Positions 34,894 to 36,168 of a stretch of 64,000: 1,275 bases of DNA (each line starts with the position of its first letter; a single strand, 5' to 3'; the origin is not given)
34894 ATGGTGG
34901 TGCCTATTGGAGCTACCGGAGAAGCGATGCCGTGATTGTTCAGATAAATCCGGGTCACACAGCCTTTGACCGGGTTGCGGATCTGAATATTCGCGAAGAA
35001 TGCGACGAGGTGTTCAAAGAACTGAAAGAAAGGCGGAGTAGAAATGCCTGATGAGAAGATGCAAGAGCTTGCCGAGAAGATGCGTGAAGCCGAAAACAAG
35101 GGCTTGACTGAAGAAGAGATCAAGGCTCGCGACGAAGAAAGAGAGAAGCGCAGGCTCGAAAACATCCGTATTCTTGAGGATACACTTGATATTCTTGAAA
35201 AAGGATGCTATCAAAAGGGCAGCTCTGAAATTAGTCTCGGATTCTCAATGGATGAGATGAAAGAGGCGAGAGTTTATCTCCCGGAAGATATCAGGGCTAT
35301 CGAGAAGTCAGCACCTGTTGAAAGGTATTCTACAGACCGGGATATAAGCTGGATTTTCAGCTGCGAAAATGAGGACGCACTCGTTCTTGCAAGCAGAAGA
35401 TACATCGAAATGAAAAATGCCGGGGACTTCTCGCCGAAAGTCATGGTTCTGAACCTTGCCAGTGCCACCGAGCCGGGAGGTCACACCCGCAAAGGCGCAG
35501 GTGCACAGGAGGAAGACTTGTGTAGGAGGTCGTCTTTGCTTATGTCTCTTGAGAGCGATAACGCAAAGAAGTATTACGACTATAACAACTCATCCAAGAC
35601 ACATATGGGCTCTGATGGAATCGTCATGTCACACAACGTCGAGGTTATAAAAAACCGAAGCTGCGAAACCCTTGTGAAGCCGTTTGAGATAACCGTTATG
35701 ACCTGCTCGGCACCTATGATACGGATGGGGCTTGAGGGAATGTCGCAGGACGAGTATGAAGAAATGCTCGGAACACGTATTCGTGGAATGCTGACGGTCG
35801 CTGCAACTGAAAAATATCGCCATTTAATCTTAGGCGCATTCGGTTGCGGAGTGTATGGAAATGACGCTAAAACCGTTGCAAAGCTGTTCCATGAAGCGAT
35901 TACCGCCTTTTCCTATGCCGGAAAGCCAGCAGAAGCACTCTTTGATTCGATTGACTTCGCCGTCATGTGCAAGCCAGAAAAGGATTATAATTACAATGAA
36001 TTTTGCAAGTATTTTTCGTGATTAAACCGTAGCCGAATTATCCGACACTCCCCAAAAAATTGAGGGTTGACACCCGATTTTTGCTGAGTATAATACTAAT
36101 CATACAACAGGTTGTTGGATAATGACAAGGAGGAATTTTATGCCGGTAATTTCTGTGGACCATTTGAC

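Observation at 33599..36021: Translationally coupled operon of two catalytic-His-to-Gln sirtuin paralogues plus a PARG-type hydrolase: candidate reversible ADP-ribosylation system in a new context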

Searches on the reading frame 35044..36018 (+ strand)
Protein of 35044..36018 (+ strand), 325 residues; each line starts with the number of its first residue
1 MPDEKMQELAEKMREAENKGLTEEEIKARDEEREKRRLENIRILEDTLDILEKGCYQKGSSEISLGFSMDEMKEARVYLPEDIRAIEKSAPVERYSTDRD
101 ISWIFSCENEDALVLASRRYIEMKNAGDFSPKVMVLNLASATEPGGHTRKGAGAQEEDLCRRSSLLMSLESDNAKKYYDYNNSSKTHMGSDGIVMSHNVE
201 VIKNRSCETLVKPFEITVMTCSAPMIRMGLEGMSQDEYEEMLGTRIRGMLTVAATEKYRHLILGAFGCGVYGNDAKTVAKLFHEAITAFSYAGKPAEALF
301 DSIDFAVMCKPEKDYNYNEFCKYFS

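Call 3: search_protein_families(library=pfam, proteins=[window:35044-36018:+], max_evalue=0.01)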
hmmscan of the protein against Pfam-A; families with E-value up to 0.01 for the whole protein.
window:35044-36018:+ (325 aa): 1 family
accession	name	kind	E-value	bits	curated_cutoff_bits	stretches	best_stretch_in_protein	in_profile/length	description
PF10021.15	PARG_cat_microb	-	2.8e-26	93.1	23.5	1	45-204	2-146/146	Microbial-type PARG, catalytic domain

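Call 4: search_protein_families(library=ncbifam, proteins=[window:35044-36018:+], max_evalue=0.01)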
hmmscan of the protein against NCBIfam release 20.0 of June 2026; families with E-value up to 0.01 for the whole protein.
window:35044-36018:+ (325 aa): 2 families
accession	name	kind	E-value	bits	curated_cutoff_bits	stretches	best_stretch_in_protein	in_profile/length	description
TIGR02452.1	TIGR02452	hypoth_equivalog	9.5e-47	159.7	50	1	43-320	2-264/266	TIGR02452 family protein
NF001662.0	PRK00431.1-3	equivalog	0.0025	17.7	215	1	231-296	96-161/185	[protein ADP-ribosylglutamate] hydrolase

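Call 5: search_protein_families(library=padloc, proteins=[window:35044-36018:+], max_evalue=0.01)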
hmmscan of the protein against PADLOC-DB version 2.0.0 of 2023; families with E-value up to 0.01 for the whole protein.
window:35044-36018:+ (325 aa): 0 families

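Call 8: search_solved_structures(query=window:35044-36018:+, show_alignments=3, max_evalue=0.001)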
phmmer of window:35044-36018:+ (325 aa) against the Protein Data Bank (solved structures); distinct sequences matched with E-value up to 0.001: 8.
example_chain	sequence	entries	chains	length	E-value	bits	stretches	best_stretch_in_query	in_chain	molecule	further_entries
5zdf_A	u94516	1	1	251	7.9e-26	94.4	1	130-308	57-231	Poly ADP-ribose glycohydrolase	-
5zdg_C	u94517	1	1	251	7.9e-26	94.4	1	130-308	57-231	Poly APD-ribose glycohydrolase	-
5zde_C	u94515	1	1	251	8e-26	94.4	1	130-308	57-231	Poly ADP-ribose glycohydrolase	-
5zdd_A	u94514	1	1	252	8.1e-26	94.4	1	130-308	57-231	Poly ADP-ribose glycohydrolase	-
5zdb_A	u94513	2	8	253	8.2e-26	94.4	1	130-308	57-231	Poly ADP-ribose glycohydrolase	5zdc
5zda_A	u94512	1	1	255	8.3e-26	94.3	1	130-308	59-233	poly ADP-ribose glycohydrolase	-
3sig_A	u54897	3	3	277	3.3e-23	85.8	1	43-304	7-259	poly(ADP-ribose) glycohydrolase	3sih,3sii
3sij_A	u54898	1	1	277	2.3e-22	83.1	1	43-304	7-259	poly(ADP-ribose) glycohydrolase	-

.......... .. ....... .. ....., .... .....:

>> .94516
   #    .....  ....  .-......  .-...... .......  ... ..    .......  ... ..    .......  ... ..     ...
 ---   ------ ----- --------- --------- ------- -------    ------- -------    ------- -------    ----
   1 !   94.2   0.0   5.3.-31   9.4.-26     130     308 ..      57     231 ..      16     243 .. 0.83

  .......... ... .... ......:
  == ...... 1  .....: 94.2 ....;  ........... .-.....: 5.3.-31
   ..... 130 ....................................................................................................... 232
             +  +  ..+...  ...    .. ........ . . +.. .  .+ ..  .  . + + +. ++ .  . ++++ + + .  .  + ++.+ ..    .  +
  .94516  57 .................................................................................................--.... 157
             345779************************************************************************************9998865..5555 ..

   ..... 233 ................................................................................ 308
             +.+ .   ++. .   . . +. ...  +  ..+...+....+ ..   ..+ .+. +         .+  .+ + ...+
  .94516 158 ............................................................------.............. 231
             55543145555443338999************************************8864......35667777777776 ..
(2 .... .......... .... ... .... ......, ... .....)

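Call 62: find_homologous_proteins(query=window:35044-36018:+, max_evalue=0.00001)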
Query window:35044-36018:+ (325 aa): 524 proteins with E <= 0.00001 among 1852 candidates; the best 120 are listed.
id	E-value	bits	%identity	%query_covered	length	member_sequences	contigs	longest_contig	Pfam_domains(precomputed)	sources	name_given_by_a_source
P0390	7.3e-214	727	100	100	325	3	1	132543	PF10021.16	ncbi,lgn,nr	ncbi:MAG: TIGR02452 family protein [Oscillospiraceae bacterium]|nr:TIGR02452 family protein [Oscillo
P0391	4.9e-175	599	83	100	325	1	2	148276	PF10021.16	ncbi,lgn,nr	ncbi:MAG: TIGR02452 family protein [Oscillospiraceae bacterium]|nr:TIGR02452 family protein [Oscillo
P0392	1.6e-171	588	82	100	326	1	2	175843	PF10021.16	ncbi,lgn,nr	ncbi:MAG: TIGR02452 family protein [Oscillospiraceae bacterium]|nr:TIGR02452 family protein [Oscillo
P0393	1.4e-170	585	82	100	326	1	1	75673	PF10021.16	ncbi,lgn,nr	ncbi:MAG: TIGR02452 family protein [Oscillospiraceae bacterium]|nr:TIGR02452 family protein [Oscillo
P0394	7.6e-170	582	81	100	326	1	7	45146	PF10021.16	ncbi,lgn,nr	ncbi:MAG: TIGR02452 family protein [Oscillospiraceae bacterium]|nr:TIGR02452 family protein [Oscillo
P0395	2.0e-168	578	79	100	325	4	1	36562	PF10021.16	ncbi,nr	ncbi:MAG: TIGR02452 family protein [Oscillospiraceae bacterium]|nr:TIGR02452 family protein [Oscillo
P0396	3.8e-168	577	81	100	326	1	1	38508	PF10021.16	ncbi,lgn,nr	ncbi:MAG: TIGR02452 family protein [Ruminococcus sp.]|nr:TIGR02452 family protein [Ruminococcus sp.]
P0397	9.9e-166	569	81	98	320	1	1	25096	PF10021.16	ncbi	-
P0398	1.9e-164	564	78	99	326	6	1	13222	PF10021.16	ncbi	-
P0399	1.9e-163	561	77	100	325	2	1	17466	PF10021.16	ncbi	-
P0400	7.6e-162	556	78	99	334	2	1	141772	PF10021.16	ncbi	-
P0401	1.5e-158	545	76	100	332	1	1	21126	PF10021.16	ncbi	-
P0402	1.8e-125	436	61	99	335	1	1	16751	PF10021.16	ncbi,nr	ncbi:MAG: TIGR02452 family protein [Clostridiales bacterium]|nr:TIGR02452 family protein [Clostridia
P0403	1.3e-124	434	59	99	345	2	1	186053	PF10021.16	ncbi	-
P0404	1.5e-124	433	60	99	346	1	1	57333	PF10021.16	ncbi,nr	ncbi:MAG: TIGR02452 family protein [Clostridiales bacterium]|nr:TIGR02452 family protein [Clostridia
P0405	5.4e-124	432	60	99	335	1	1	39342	PF10021.16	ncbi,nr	ncbi:MAG: TIGR02452 family protein [Clostridiales bacterium]|nr:TIGR02452 family protein [Clostridia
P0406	5.6e-124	432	61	100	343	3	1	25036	PF10021.16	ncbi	-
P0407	6.4e-124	431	58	99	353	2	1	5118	PF10021.16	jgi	-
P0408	2.9e-123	429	61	97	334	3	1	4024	PF10021.16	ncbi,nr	ncbi:MAG: TIGR02452 family protein, partial [Eubacterium sp.]|nr:TIGR02452 family protein [Eubacteri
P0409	4.5e-123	429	59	99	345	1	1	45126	PF10021.16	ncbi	-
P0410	7.6e-123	428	60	99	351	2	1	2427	PF10021.16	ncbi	-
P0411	7.9e-123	428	60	99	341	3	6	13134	PF10021.16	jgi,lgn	-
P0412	2.1e-122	426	60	99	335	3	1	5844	PF10021.16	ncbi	-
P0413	2.9e-122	426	53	99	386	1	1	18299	PF10021.16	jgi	-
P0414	4.3e-122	425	60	99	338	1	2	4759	PF10021.16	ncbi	-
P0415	4.5e-122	425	59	99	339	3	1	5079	PF10021.16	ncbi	-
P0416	6.7e-122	425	59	99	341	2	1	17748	PF10021.16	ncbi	-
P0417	6.7e-122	425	59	99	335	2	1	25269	PF10021.16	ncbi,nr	ncbi:MAG: TIGR02452 family protein [Clostridiales bacterium]|nr:TIGR02452 family protein [Clostridia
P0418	7.0e-122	425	59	99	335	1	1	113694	PF10021.16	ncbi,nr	ncbi:MAG: TIGR02452 family protein [Clostridiales bacterium]|nr:TIGR02452 family protein [Clostridia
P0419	8.1e-122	424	60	99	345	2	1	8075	PF10021.16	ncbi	-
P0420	1.4e-121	424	60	99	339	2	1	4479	PF10021.16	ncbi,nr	ncbi:MAG: TIGR02452 family protein [Clostridiales bacterium]|nr:TIGR02452 family protein [Clostridia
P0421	2.6e-121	423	58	99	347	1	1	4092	PF10021.16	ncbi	-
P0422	3.2e-121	423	59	98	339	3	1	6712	PF10021.16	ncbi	-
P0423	4.2e-121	422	59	99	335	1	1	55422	PF10021.16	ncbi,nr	ncbi:MAG: TIGR02452 family protein [Clostridiales bacterium]|nr:TIGR02452 family protein [Clostridia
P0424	6.8e-121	421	60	99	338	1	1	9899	PF10021.16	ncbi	-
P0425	6.9e-121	421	60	99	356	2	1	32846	PF10021.16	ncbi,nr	ncbi:MAG: TIGR02452 family protein [Clostridiales bacterium]|nr:TIGR02452 family protein [Clostridia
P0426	7.9e-121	421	57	99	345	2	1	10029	PF10021.16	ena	-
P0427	8.2e-121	421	59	99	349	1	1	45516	PF10021.16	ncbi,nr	ncbi:MAG: TIGR02452 family protein [Clostridiaceae bacterium]|nr:TIGR02452 family protein [Clostridi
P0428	1.5e-120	420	60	99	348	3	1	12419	PF10021.16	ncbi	-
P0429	2.2e-120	420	59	99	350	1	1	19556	PF10021.16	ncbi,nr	ncbi:MAG: TIGR02452 family protein [Clostridiales bacterium]|nr:TIGR02452 family protein [Clostridia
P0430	4.1e-120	419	60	99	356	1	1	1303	PF10021.16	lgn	-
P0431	4.4e-120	419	59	99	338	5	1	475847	PF10021.16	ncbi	-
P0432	4.6e-120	419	58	99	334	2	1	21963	PF10021.16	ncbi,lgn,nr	ncbi:MAG: TIGR02452 family protein [Clostridiales bacterium]|nr:TIGR02452 family protein [Clostridia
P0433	4.8e-120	419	60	99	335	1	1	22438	PF10021.16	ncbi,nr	ncbi:MAG: TIGR02452 family protein [Clostridiales bacterium]|nr:TIGR02452 family protein [Clostridia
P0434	5.1e-120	419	60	99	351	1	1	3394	PF10021.16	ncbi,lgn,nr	ncbi:MAG: TIGR02452 family protein [Clostridiales bacterium]|nr:TIGR02452 family protein [Clostridia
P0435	5.1e-120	419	59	99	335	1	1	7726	PF10021.16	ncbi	-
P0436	5.9e-120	418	57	99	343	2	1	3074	PF10021.16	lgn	-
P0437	7.5e-120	418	59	99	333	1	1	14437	PF10021.16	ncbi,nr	ncbi:MAG: TIGR02452 family protein [Clostridiales bacterium]|nr:TIGR02452 family protein [Clostridia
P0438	8.0e-120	418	59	99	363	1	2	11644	PF10021.16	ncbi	-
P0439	1.2e-119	417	60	99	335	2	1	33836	PF10021.16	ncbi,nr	ncbi:MAG: TIGR02452 family protein [Clostridiales bacterium]|nr:TIGR02452 family protein [Clostridia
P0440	1.4e-119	417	59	99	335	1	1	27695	PF10021.16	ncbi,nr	ncbi:MAG: TIGR02452 family protein [Clostridiales bacterium]|nr:TIGR02452 family protein [Clostridia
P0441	1.5e-119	417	57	99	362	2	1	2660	PF10021.16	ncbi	-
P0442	1.6e-119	417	58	99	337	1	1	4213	PF10021.16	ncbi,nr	ncbi:MAG: TIGR02452 family protein [Oscillospiraceae bacterium]|nr:TIGR02452 family protein [Oscillo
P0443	2.2e-119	416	59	99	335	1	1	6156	PF10021.16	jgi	-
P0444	3.0e-119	416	56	99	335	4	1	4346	PF10021.16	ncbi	-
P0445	5.9e-119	415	58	99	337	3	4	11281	PF10021.16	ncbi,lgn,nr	ncbi:MAG: TIGR02452 family protein [Clostridiales bacterium]|nr:TIGR02452 family protein [Clostridia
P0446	9.0e-119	414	59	99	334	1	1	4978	PF10021.16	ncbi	-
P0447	1.1e-118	414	58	99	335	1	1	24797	PF10021.16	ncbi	-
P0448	1.3e-118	414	60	99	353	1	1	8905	PF10021.16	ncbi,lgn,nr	ncbi:MAG: TIGR02452 family protein [Lachnospiraceae bacterium]|nr:TIGR02452 family protein [Lachnosp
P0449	1.4e-118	414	58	99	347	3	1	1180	PF10021.16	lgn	-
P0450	1.6e-118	414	59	99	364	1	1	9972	PF10021.16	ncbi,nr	ncbi:MAG: TIGR02452 family protein [Clostridiales bacterium]|nr:TIGR02452 family protein [Clostridia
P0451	1.7e-118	414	61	97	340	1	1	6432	PF10021.16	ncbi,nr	ncbi:MAG: TIGR02452 family protein, partial [Lachnospiraceae bacterium]|nr:TIGR02452 family protein 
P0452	2.2e-118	413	58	99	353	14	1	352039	PF10021.16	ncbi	-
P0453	2.5e-118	413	58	99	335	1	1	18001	PF10021.16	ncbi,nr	ncbi:MAG: TIGR02452 family protein [Clostridiales bacterium]|nr:TIGR02452 family protein [Clostridia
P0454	4.8e-118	412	58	99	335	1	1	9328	PF10021.16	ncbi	-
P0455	7.0e-118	412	59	99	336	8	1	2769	PF10021.16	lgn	-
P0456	8.2e-118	411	58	99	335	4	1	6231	PF10021.16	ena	-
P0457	1.1e-117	411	58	99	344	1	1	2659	PF10021.16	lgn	-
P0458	1.3e-117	411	58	99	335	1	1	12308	PF10021.16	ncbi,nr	ncbi:MAG: TIGR02452 family protein [Clostridiales bacterium]|nr:TIGR02452 family protein [Clostridia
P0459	1.3e-117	411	58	100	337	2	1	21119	PF10021.16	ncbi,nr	ncbi:MAG: TIGR02452 family protein [Clostridiales bacterium]|nr:TIGR02452 family protein [Clostridia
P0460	1.7e-117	410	58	100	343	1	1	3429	PF10021.16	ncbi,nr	ncbi:MAG: TIGR02452 family protein [Clostridiales bacterium]|nr:TIGR02452 family protein [Clostridia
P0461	1.7e-117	410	58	99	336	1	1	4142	PF10021.16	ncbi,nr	ncbi:MAG: TIGR02452 family protein [Clostridiales bacterium]|nr:TIGR02452 family protein [Clostridia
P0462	1.8e-117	410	58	99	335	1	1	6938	PF10021.16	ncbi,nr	ncbi:MAG: TIGR02452 family protein [Clostridium sp.]|nr:TIGR02452 family protein [Clostridium sp.]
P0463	2.0e-117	410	58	99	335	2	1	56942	PF10021.16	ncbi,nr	ncbi:MAG: TIGR02452 family protein [Clostridiales bacterium]|nr:TIGR02452 family protein [Clostridia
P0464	2.1e-117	410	58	98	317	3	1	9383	PF10021.16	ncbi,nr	ncbi:MAG: TIGR02452 family protein [Oscillospiraceae bacterium]|nr:TIGR02452 family protein [Oscillo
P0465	2.6e-117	410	59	99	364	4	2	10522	PF10021.16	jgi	-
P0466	2.7e-117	410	60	99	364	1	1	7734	PF10021.16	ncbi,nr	ncbi:MAG: TIGR02452 family protein [Lachnospiraceae bacterium]|nr:TIGR02452 family protein [Lachnosp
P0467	3.1e-117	409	57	99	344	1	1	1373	PF10021.16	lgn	-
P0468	4.9e-117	409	58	99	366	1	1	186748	PF10021.16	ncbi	-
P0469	5.2e-117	409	59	99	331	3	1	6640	PF10021.16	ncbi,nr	ncbi:MAG: TIGR02452 family protein [Oscillospiraceae bacterium]|nr:TIGR02452 family protein [Oscillo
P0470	9.0e-117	408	58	99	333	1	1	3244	PF10021.16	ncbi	-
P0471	1.0e-116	408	58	99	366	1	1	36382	PF10021.16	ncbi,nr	ncbi:MAG: TIGR02452 family protein [Clostridiales bacterium]|nr:TIGR02452 family protein [Clostridia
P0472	1.3e-116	407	58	99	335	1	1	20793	PF10021.16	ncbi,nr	ncbi:MAG: TIGR02452 family protein [Oscillospiraceae bacterium]|nr:TIGR02452 family protein [Oscillo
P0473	1.4e-116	407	58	98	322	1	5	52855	PF10021.16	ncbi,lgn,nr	ncbi:MAG: TIGR02452 family protein [Oscillospiraceae bacterium]|nr:TIGR02452 family protein [Oscillo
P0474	1.5e-116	407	59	98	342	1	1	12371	PF10021.16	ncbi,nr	ncbi:MAG: TIGR02452 family protein [Clostridiales bacterium]|nr:TIGR02452 family protein [Clostridia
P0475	1.6e-116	407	58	99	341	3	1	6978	PF10021.16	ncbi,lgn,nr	ncbi:MAG: TIGR02452 family protein [Ruminococcus sp.]|nr:TIGR02452 family protein [Ruminococcus sp.]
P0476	2.8e-116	406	58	99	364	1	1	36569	PF10021.16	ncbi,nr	ncbi:MAG: TIGR02452 family protein [Lachnospiraceae bacterium]|nr:TIGR02452 family protein [Lachnosp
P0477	3.1e-116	406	59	99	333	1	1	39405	PF10021.16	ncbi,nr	ncbi:MAG: TIGR02452 family protein [Firmicutes bacterium]|nr:TIGR02452 family protein [Bacillota bac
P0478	3.1e-116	406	57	99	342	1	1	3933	PF10021.16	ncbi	-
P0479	3.2e-116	406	55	99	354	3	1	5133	PF10021.16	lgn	-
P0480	3.9e-116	406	57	99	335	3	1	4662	PF10021.16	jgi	-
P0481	7.1e-116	405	58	99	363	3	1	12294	PF10021.16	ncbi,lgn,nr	ncbi:MAG: TIGR02452 family protein [Clostridiales bacterium]|nr:TIGR02452 family protein [Clostridia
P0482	8.2e-116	405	55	99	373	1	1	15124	PF10021.16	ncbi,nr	ncbi:MAG: TIGR02452 family protein [Lachnospiraceae bacterium]|nr:TIGR02452 family protein [Lachnosp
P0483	1.2e-115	404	57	99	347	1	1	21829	PF10021.16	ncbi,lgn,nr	ncbi:MAG: TIGR02452 family protein [Clostridiales bacterium]|nr:TIGR02452 family protein [Clostridia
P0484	1.5e-115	404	58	99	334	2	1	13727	PF10021.16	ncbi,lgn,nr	ncbi:MAG: TIGR02452 family protein [Clostridiales bacterium]|nr:TIGR02452 family protein [Clostridia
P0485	2.4e-115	403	58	99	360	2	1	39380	PF10021.16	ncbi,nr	ncbi:MAG: TIGR02452 family protein [Clostridiales bacterium]|nr:TIGR02452 family protein [Clostridia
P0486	3.3e-115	403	59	99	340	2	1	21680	PF10021.16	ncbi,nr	ncbi:MAG: TIGR02452 family protein [Lachnospiraceae bacterium]|nr:TIGR02452 family protein [Lachnosp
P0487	6.3e-115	402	58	99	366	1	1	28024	PF10021.16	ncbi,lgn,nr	ncbi:MAG: TIGR02452 family protein [Lachnospiraceae bacterium]|nr:TIGR02452 family protein [Lachnosp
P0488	8.6e-115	401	57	99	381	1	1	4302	PF10021.16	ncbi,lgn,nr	ncbi:MAG: TIGR02452 family protein [Lachnospiraceae bacterium]|nr:TIGR02452 family protein [Lachnosp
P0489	9.6e-115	401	56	99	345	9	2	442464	PF10021.16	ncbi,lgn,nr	ncbi:MAG: TIGR02452 family protein [Firmicutes bacterium]|nr:TIGR02452 family protein [Bacillota bac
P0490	2.2e-114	400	58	99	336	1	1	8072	PF10021.16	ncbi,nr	ncbi:MAG: TIGR02452 family protein [Oscillospiraceae bacterium]|nr:TIGR02452 family protein [Oscillo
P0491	2.4e-114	400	57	99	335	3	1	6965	PF10021.16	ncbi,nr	ncbi:MAG: TIGR02452 family protein [Clostridiales bacterium]|nr:TIGR02452 family protein [Clostridia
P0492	3.0e-114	400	56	99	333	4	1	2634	PF10021.16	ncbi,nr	ncbi:MAG: TIGR02452 family protein [Clostridiales bacterium]|nr:TIGR02452 family protein [Clostridia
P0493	5.4e-114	399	56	100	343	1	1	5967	PF10021.16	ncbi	-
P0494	6.9e-114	398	57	99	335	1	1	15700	PF10021.16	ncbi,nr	ncbi:MAG: TIGR02452 family protein [Lachnospiraceae bacterium]|nr:TIGR02452 family protein [Lachnosp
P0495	1.2e-113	398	56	100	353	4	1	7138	PF10021.16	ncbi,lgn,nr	ncbi:MAG: TIGR02452 family protein [Clostridiales bacterium]|nr:TIGR02452 family protein [Clostridia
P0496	2.0e-113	397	58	98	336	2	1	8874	PF10021.16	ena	-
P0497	4.5e-113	396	56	99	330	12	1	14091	PF10021.16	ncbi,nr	ncbi:MAG: TIGR02452 family protein [Oscillospiraceae bacterium]|nr:TIGR02452 family protein [Oscillo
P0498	4.6e-113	396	55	99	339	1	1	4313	PF10021.16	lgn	-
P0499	5.0e-113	396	57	98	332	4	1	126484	PF10021.16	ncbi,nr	ncbi:MAG: TIGR02452 family protein [Lachnospiraceae bacterium]|nr:TIGR02452 family protein [Lachnosp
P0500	1.1e-112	394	57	99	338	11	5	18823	PF10021.16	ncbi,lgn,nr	ncbi:MAG: TIGR02452 family protein [Ruminococcus sp.]|nr:TIGR02452 family protein [Ruminococcus sp.]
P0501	1.5e-112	394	57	98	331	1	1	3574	PF10021.16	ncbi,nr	ncbi:MAG: TIGR02452 family protein, partial [Lachnospiraceae bacterium]|nr:TIGR02452 family protein 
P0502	3.8e-112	393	56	99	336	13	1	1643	PF10021.16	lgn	-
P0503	5.1e-112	392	58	99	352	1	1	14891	PF10021.16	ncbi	-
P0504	2.1e-111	390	56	99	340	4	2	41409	PF10021.16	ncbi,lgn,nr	ncbi:MAG: TIGR02452 family protein [Ruminococcus sp.]|nr:TIGR02452 family protein [Ruminococcus sp.]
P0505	2.9e-110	387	56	98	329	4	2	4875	PF10021.16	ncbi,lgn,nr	ncbi:MAG: TIGR02452 family protein [Oscillospiraceae bacterium]|nr:TIGR02452 family protein [Oscillo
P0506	8.1e-110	385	54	100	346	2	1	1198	PF10021.16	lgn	-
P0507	9.9e-110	385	54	98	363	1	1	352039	PF10021.16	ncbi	-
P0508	2.7e-109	383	55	99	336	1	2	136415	PF10021.16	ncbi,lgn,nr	ncbi:MAG: TIGR02452 family protein [Ruminococcus sp.]|nr:TIGR02452 family protein [Ruminococcus sp.]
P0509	3.1e-109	383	54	99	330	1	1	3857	PF10021.16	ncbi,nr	ncbi:MAG: TIGR02452 family protein [Clostridiales bacterium]|nr:TIGR02452 family protein [Clostridia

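Call 63: find_encoding_contigs(protein=P0390, flank=4000, max_places=3)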
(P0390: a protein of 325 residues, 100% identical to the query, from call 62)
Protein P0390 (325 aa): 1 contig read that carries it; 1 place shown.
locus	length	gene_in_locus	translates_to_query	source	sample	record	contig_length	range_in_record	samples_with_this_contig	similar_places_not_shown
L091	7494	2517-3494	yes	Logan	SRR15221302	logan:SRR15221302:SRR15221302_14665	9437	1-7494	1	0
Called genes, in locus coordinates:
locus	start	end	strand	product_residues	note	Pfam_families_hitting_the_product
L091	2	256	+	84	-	?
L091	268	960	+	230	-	PF00881:Nitroreductase (faint), PF14512:TM1586_NiRdase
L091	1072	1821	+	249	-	PF02146:SIR2, PF00205:TPP_enzyme_M (weak)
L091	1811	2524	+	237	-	PF02146:SIR2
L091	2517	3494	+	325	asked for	PF10021:PARG_cat_microb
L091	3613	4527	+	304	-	PF00005:ABC_tran, PF13304:AAA_21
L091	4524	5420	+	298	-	PF00005:ABC_tran, PF13304:AAA_21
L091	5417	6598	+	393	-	PF12679:ABC2_membrane_2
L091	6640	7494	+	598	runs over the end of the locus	PF00664:ABC_membrane, PF00005:ABC_tran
